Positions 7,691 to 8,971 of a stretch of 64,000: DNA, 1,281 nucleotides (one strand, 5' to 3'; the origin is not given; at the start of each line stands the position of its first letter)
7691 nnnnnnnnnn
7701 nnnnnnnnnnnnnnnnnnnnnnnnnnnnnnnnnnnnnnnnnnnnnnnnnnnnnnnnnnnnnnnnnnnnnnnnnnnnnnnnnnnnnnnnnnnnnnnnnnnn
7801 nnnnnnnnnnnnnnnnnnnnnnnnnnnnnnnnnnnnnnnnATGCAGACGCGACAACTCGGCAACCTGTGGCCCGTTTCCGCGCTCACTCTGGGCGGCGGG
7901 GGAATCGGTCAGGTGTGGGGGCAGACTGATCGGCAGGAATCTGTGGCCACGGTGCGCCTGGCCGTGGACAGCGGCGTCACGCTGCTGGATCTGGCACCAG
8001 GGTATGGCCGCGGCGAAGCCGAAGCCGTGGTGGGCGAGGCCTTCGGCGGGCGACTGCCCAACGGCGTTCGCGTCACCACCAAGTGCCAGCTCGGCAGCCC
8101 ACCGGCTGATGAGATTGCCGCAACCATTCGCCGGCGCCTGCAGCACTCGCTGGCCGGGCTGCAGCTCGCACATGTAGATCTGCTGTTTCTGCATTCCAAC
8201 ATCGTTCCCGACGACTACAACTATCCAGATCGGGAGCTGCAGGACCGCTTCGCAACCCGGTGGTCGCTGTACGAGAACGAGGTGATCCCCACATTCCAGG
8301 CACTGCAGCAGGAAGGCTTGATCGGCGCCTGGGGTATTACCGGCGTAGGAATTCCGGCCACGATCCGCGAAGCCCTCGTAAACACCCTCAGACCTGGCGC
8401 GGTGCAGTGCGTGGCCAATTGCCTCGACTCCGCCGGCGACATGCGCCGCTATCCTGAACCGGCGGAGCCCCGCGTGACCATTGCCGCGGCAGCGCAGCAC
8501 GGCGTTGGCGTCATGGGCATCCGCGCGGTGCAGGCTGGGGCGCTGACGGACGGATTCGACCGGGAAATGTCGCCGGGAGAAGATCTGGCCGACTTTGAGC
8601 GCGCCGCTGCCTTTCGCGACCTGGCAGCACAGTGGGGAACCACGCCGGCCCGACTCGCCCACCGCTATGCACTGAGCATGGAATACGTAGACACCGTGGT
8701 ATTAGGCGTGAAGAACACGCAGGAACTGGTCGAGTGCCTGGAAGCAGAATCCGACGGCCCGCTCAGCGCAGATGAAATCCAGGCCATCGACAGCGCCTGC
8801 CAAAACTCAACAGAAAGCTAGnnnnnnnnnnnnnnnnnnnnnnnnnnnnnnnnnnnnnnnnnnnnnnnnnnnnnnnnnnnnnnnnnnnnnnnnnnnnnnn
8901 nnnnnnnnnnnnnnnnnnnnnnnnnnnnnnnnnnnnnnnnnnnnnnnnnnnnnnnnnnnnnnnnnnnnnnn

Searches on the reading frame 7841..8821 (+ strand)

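Call 15: search_protein_families(library=pfam, proteins=[window:7841-8821:+], max_evalue=0.00001)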
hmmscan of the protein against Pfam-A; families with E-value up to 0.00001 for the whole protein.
window:7841-8821:+ (326 aa): 1 family
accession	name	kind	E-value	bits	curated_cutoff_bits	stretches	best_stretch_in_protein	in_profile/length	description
PF00248.27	Aldo_ket_red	-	2.5e-46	158.5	24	1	15-319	2-289/291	Aldo/keto reductase family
